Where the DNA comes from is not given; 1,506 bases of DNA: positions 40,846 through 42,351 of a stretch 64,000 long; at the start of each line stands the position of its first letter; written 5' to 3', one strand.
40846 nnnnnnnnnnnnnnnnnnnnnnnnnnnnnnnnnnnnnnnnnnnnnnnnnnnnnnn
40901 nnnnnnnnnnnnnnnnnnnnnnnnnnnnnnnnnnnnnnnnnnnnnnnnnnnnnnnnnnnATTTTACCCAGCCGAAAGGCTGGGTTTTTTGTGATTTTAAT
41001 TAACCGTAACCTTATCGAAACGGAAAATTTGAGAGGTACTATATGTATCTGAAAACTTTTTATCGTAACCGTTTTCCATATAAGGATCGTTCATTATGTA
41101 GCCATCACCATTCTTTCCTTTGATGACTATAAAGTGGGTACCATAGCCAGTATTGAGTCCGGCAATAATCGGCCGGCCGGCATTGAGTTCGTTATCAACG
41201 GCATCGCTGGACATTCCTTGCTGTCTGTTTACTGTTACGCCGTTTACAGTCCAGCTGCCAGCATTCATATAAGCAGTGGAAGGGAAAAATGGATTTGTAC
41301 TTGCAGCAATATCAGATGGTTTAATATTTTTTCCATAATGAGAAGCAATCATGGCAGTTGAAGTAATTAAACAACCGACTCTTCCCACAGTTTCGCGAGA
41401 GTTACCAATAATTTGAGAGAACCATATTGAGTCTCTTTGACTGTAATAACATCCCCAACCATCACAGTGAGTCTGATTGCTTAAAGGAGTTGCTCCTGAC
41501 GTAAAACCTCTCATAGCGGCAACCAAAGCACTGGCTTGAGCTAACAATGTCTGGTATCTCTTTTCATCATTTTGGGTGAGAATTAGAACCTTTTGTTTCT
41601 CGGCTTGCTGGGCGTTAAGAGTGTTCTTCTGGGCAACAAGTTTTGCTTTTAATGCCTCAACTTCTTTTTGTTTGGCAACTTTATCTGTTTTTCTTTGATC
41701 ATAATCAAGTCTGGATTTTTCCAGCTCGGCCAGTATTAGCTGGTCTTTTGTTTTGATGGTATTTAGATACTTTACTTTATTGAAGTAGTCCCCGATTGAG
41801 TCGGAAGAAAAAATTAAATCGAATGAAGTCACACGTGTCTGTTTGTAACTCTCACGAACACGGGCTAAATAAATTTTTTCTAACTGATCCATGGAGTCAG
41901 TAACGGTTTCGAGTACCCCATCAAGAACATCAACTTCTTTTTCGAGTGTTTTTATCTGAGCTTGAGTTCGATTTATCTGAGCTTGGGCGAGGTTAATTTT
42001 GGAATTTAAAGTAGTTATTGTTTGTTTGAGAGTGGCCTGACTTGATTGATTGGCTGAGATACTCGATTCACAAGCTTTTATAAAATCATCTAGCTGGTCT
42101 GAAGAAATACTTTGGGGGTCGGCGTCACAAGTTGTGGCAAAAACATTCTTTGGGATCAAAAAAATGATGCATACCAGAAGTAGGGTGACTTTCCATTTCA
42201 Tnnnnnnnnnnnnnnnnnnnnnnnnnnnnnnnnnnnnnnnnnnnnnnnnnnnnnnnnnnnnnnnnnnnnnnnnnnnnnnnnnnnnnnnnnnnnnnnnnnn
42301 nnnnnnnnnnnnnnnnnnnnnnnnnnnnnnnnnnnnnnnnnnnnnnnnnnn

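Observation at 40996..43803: ftsE-ftsX followed by a coiled-coil papain-like peptidase, a PcsB/CwlO/EnvC-type divisome hydrolase module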

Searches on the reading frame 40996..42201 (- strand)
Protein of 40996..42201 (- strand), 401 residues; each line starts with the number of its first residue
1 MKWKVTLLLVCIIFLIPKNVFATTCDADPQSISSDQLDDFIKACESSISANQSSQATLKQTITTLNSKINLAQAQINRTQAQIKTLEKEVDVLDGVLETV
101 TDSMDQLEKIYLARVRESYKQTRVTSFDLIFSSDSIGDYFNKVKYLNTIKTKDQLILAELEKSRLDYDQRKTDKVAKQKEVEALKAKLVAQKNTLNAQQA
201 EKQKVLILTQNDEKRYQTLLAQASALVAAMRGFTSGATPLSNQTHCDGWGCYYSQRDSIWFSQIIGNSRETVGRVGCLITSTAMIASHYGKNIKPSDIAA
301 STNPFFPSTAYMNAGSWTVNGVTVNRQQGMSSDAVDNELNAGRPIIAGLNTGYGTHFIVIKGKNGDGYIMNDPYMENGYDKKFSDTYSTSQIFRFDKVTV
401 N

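Call 3: search_protein_families(library=pfam, proteins=[window:40996-42201:-], max_evalue=1)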
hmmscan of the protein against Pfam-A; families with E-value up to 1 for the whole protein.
window:40996-42201:- (401 aa): 25 families
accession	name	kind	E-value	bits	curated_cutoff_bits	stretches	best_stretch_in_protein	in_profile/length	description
PF13529.12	Peptidase_C39_2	-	3.6e-10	41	24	1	252-374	5-143/143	Peptidase_C39 like family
PF24568.1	CC_PcsB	-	6.3e-06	26.4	27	1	101-162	5-67/75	Peptidoglycan hydrolase PcsB, coiled-coil domain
PF03412.21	Peptidase_C39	-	2.6e-05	24.5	22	1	277-377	13-109/133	Peptidase C39 family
PF12385.14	Peptidase_C70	-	4.2e-05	23.9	19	1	276-377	19-127/141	Papain-like cysteine protease AvrRpt2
PF11932.13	DUF3450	-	0.0035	17.1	32.6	1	34-110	15-94/241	Protein of unknown function (DUF3450)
PF10186.14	ATG14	-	0.0056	16.2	33.2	1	35-123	51-139/347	Vacuolar sorting 38 and autophagy-related subunit 14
PF08614.16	ATG16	-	0.0061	17.2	33.7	1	30-109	72-151/200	Autophagy protein 16 (ATG16)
PF01519.22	DUF16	-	0.015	16.2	40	1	37-108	25-103/104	Protein of unknown function DUF16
PF16716.10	BST2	-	0.016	16.3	27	1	47-101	32-86/91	Bone marrow stromal antigen 2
PF16331.10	TolA_bind_tri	-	0.022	15.3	30.1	1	58-109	2-53/76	TolA binding protein trimerisation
PF17675.6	APG6_N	-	0.044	14.7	45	1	42-118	33-104/132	Apg6 coiled-coil region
PF04043.20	PMEI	-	0.086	13.4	29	1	41-110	13-91/156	Plant invertase/pectin methylesterase inhibitor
PF17082.10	Spc29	-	0.086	13.1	31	1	52-157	103-203/245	Spindle Pole Component 29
PF08941.15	USP8_interact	-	0.14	12.3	25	1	58-129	9-80/179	USP8 interacting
PF13094.11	CENP-Q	-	0.22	12.1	28.5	0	65-113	27-75/162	CENP-Q, a CENPA-CAD centromere complex subunit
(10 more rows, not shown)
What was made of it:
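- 40999..41484 (-): C39-like papain-fold cysteine peptidase domain (residues 240-401). Pfam Peptidase_C39_2 41 bits, Peptidase_C39 24.5 bits and Peptidase_C70 23.9 bits (call 3).
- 41371..41373 (-): Codon of Cys277, the predicted catalytic nucleophile. The Pfam C39 match starts here (call 3).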

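Call 4: search_protein_families(library=ncbifam, proteins=[window:40996-42201:-], max_evalue=1)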
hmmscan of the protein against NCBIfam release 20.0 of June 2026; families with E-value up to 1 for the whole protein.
window:40996-42201:- (401 aa): 13 families
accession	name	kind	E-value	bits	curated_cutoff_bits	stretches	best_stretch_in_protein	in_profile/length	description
NF046104.1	PptglHdxlasePcsB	equivalog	1.4e-09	37.7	450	1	30-203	23-197/400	peptidoglycan hydrolase PcsB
NF008644.1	PRK11637.1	equivalog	4.2e-08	32.6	270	1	37-220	9-192/385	murein hydrolase activator EnvC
NF038350.1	taxis_HmpF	equivalog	5.8e-05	21.6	200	2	158-229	141-212/553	pilus motility taxis protein HmpF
NF038218.1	IcmG_DotF_IVB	equivalog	0.0013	18.4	200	1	28-110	106-188/266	type IVB secretion system protein IcmG/DotF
NF009362.0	PRK12718.1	equivalog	0.0017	17.5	602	1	33-93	393-453/510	flagellar hook-associated protein FlgL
NF052320.1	Cbp1_fam_LP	subfamily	0.0033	17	90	1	41-109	104-172/286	Cbp1 family collagen-binding glycoprotein adhesin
TIGR02169.1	SMC_prok_A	equivalog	0.0033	15.2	729.4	1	41-212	712-870/1165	chromosome segregation protein SMC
NF033885.1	conj_TraP_IncI1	equivalog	0.0046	16.7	135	1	37-98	77-138/217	conjugal transfer protein TraP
NF045487.1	ASRP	equivalog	0.0046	15.6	300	1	39-111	369-445/593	archaea-specific SMC-related protein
TIGR02168.1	SMC_prok_B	equivalog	0.0079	14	567.35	1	40-217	743-916/1181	chromosome segregation protein SMC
NF040788.1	S-lay_SlaB_Mtsph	equivalog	0.018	14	700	1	37-100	327-390/416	S-layer protein SlaB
NF045780.1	TrlF_fam_ATP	equivalog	0.041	12.6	350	1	47-223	464-642/944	TrlF family AAA-like ATPase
NF038291.1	rep_pAB02_ORF2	subfamily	0.39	11.1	85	1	47-92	60-106/172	plasmid replication DNA-binding protein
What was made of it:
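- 41503..42114 (-): EnvC/PcsB-type helical hairpin (residues ~30-233): helices 34-52, 58-121, 126-132, 136-209, 213-233. The hairpin tip lies at about residues 120-140. NCBIfam PcsB and EnvC and Pfam CC_PcsB give hits below their curated cutoffs (calls 3, 4).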

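Call 5: find_homologous_proteins(query=window:40996-42201:-, max_evalue=0.001)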
Query window:40996-42201:- (401 aa): 468 proteins with E <= 0.001 among 6787 candidates; the best 120 are listed.
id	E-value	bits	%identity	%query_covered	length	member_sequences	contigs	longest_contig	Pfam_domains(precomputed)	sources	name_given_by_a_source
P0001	3.9e-262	887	100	100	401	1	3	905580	PF13529.14,PF24568.2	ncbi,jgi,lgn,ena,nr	ncbi:MAG TPA: C39 family peptidase [Candidatus Woesebacteria bacterium]|nr:C39 family peptidase [Can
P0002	4.5e-217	738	83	100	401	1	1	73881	PF13529.14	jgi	jgi:peptidoglycan hydrolase CwlO-like protein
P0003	7.2e-212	721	80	100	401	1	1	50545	PF13529.14,PF24568.2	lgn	-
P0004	1.8e-211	720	82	96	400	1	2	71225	PF12385.15,PF13529.14,PF24568.2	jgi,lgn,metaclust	metaclust:\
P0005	1.0e-203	694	77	100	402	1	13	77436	PF13529.14,PF24568.2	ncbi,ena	-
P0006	1.8e-202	690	79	96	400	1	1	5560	PF13529.14,PF03412.22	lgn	-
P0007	2.4e-202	690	76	100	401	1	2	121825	PF13529.14,PF24568.2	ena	-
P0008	5.2e-200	682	82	92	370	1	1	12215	PF13529.14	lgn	-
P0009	1.7e-199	680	78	96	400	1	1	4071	PF13529.14,PF03412.22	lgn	-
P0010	1.7e-198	677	77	96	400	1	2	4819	PF13529.14,PF03412.22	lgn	-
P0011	1.4e-197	674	75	100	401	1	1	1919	PF13529.14,PF24568.2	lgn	-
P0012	1.7e-197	674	76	96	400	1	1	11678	PF13529.14,PF03412.22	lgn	-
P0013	1.2e-196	671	77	96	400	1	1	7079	PF13529.14,PF03412.22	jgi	-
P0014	3.1e-194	663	77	96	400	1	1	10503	PF13529.14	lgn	-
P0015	1.6e-183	628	70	100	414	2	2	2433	PF13529.14,PF24568.2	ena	-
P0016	8.9e-183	625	72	96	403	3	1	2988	PF13529.14,PF24568.2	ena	-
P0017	4.2e-163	561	64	100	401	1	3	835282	PF13529.14,PF24568.2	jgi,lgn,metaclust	jgi:peptidoglycan hydrolase CwlO-like protein|metaclust:\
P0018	3.6e-162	558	63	99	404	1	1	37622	PF13529.14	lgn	-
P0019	3.8e-160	551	63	96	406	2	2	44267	PF13529.14,PF03412.22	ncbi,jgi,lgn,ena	-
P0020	1.5e-159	549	63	97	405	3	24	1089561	PF13529.14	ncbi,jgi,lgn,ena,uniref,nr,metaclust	ncbi:hypothetical protein A3K29_02600 [Candidatus Collierbacteria bacterium RIFOXYB2_FULL_46_14]|uni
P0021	3.3e-159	548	65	99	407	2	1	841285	PF13529.14,PF24568.2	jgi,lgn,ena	-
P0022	7.2e-159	547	63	96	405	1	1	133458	PF13529.14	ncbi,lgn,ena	-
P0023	7.8e-159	547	63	100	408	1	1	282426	PF13529.14,PF24568.2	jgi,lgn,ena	-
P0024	5.2e-158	544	60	99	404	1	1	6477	PF13529.14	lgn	-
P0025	3.8e-156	538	61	96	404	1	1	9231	PF13529.14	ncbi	-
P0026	2.2e-155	535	61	100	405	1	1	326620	PF13529.14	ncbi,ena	-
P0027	1.3e-154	533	61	100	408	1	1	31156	PF13529.14,PF24568.2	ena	-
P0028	2.8e-154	532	61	99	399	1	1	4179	PF13529.14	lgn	-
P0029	1.6e-153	529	61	99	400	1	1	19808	PF13529.14,PF03412.22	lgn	-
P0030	6.8e-151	521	61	96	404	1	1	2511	PF13529.14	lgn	-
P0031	4.6e-147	508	59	100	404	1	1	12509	PF13529.14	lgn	-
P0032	2.2e-146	506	61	99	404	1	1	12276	PF13529.14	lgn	-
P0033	8.8e-146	504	61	94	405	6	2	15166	PF13529.14,PF03412.22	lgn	-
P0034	1.5e-139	483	59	94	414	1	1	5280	PF13529.14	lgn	-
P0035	6.8e-135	468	60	93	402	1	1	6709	PF13529.14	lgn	-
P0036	1.1e-134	467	56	100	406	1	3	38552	PF13529.14,PF03412.22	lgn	-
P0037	7.2e-134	465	58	98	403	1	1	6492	PF13529.14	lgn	-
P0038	1.4e-133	464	58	98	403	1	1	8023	PF13529.14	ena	-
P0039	2.7e-132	459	57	98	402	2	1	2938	PF13529.14,PF03412.22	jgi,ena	-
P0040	4.0e-132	459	55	99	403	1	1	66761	PF13529.14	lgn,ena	-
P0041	7.5e-132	458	59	93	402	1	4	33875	PF13529.14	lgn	-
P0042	2.5e-129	450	57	93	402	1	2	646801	PF13529.14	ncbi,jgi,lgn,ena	jgi:peptidoglycan hydrolase CwlO-like protein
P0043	3.4e-128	446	58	90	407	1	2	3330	PF13529.14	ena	-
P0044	4.6e-126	439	56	99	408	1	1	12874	PF13529.14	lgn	-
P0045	1.1e-124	434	55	96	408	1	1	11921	PF13529.14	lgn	-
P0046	8.5e-124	431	54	99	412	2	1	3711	PF13529.14,PF24568.2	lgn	-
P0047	2.5e-123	430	50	100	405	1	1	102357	PF13529.14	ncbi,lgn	-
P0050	1.8e-120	420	51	99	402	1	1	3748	PF13529.14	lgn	-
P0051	3.6e-119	416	53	97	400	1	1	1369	PF13529.14,PF24568.2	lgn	-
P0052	5.5e-118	412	52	99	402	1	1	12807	PF13529.14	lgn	-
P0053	2.2e-116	407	52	95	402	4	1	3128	PF13529.14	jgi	jgi:peptidoglycan hydrolase CwlO-like protein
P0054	5.1e-116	406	53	95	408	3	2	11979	PF13529.14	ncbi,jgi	jgi:peptidoglycan hydrolase CwlO-like protein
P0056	1.6e-115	404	51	99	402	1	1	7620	PF13529.14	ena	-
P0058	1.2e-114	401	51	96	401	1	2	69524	PF13529.14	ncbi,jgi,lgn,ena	-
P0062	3.7e-111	390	50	95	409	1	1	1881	PF13529.14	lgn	-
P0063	2.4e-109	384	50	98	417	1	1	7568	PF13529.14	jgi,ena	-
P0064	9.7e-109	382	50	97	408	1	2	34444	PF13529.14,PF24568.2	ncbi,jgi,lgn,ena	-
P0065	3.7e-108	380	48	99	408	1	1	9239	PF13529.14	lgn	-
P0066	1.6e-106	375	48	99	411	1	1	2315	PF13529.14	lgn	-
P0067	1.8e-106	374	47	99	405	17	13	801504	PF13529.14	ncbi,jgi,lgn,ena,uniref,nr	ncbi:C39 family peptidase [Candidatus Chazhemtobacterium aquaticus]|uniref:Peptidase family C39 n=1 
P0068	3.4e-106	373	48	98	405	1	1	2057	PF13529.14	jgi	jgi:peptidoglycan hydrolase CwlO-like protein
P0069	2.3e-104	367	46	99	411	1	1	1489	PF13529.14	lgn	-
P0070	6.9e-103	363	45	100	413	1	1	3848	PF13529.14,PF03412.22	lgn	-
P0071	1.2e-101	359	46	99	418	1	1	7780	PF13529.14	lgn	-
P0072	5.0e-100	353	46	100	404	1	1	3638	PF13529.14,PF03412.22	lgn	-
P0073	8.4e-100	352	46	96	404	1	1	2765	PF13529.14,PF03412.22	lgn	-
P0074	1.2e-99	352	46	96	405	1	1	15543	PF13529.14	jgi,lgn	-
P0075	3.3e-99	351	44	100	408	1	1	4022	PF08614.17,PF13529.14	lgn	-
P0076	5.7e-99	350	47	91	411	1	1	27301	PF13529.14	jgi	jgi:peptidoglycan hydrolase CwlO-like protein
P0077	1.1e-97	346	44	99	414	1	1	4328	PF13529.14,PF03412.22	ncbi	-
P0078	1.8e-97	345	45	99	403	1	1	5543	PF13529.14,PF24568.2,PF03412.22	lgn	-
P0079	1.8e-97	345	46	100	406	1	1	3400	PF08614.17,PF13529.14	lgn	-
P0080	2.0e-97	345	45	99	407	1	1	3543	PF11932.14,PF13529.14,PF03412.22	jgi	jgi:peptidoglycan hydrolase CwlO-like protein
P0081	9.4e-97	342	44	100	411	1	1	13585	PF13529.14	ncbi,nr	ncbi:MAG: hypothetical protein E6R05_01725 [Candidatus Moraniibacteriota bacterium]|nr:MAG: hypothet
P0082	4.9e-96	340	42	97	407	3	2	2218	PF11932.14,PF13529.14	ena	-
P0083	6.5e-96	340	44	100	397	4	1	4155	PF08614.17,PF13529.14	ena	-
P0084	1.2e-95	339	45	98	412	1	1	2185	PF13529.14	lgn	-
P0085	2.0e-95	338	45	96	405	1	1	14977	PF13529.14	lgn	-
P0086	2.1e-95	338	45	99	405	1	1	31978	PF13529.14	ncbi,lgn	-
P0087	9.9e-95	336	42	97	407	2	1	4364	PF11932.14,PF13529.14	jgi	-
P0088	1.7e-94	335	44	98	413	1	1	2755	PF13529.14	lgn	-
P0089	4.5e-94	334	44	99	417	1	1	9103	PF13529.14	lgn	-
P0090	5.6e-94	333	45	93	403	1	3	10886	PF13529.14,PF24568.2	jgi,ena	-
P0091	1.2e-93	332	45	91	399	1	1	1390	PF13529.14,PF03412.22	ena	-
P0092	3.0e-93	331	44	100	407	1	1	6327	PF13529.14,PF03412.22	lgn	-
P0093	9.8e-93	329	44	95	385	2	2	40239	PF08614.17,PF13529.14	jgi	jgi:peptidoglycan hydrolase CwlO-like protein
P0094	3.3e-92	327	47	84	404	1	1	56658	PF13529.14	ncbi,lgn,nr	ncbi:C39 family peptidase [Candidatus Collierbacteria bacterium]|nr:C39 family peptidase [Candidatus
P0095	7.5e-92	326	44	93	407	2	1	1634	PF08614.17,PF13529.14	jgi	-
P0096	7.5e-92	326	44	97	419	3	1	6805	PF13529.14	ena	-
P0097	8.3e-92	326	45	84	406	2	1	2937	PF13529.14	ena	-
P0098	1.7e-91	325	43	98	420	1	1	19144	PF13529.14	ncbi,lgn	-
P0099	2.6e-91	325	43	98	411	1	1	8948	PF08614.17,PF13529.14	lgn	-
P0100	1.4e-90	322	43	100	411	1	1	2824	PF13529.14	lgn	-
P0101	1.5e-90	322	44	99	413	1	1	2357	PF08614.17,PF13529.14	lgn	-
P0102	2.6e-90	321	41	100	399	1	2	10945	PF08614.17,PF13529.14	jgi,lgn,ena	-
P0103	3.7e-90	321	42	99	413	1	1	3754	PF13529.14,PF03412.22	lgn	-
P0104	4.6e-89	317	44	94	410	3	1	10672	PF13529.14,PF03412.22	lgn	-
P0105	5.3e-89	317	42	100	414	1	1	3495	PF13529.14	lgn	-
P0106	1.1e-88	316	44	98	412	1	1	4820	PF08614.17,PF13529.14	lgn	-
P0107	2.4e-88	315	42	99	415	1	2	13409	PF13529.14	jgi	jgi:peptidoglycan hydrolase CwlO-like protein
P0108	2.0e-87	312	70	56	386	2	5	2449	PF01551.30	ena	-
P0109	3.1e-87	311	44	99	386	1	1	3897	PF13529.14,PF03412.22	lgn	-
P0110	3.4e-87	311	43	100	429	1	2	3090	PF08614.17,PF13529.14,PF27720.1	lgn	-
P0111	3.8e-87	311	42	99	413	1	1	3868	PF13529.14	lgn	-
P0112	4.2e-87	311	42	99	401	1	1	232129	PF13529.14,PF03412.22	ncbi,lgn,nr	ncbi:MAG: C39 family peptidase [Candidatus Shapirobacteria bacterium]|nr:C39 family peptidase [Candi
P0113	5.9e-87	310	42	96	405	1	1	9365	PF13529.14,PF03412.22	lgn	-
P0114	7.0e-87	310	42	100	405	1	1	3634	PF13529.14,PF03412.22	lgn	-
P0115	2.6e-86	308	66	59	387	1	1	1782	PF01551.30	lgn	-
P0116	2.9e-86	308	41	98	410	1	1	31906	PF13529.14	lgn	-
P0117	9.1e-86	306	68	56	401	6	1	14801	PF11932.14,PF01551.30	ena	-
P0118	1.4e-85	306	44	89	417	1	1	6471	PF13529.14,PF24568.2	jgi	jgi:peptidoglycan hydrolase CwlO-like protein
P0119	2.1e-85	305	41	99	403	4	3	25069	PF13529.14,PF03412.22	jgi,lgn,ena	-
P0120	2.9e-85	305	42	98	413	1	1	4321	PF13529.14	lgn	-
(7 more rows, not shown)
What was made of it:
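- On Pfam Peptidase_C39_2 (PF13529, C39-like family): Precomputed PF13529 hits are listed for most homologues (call 5).
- Closest known: CwlO. Same: JGI's pipeline names homologues 'CwlO-like' (call 5).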
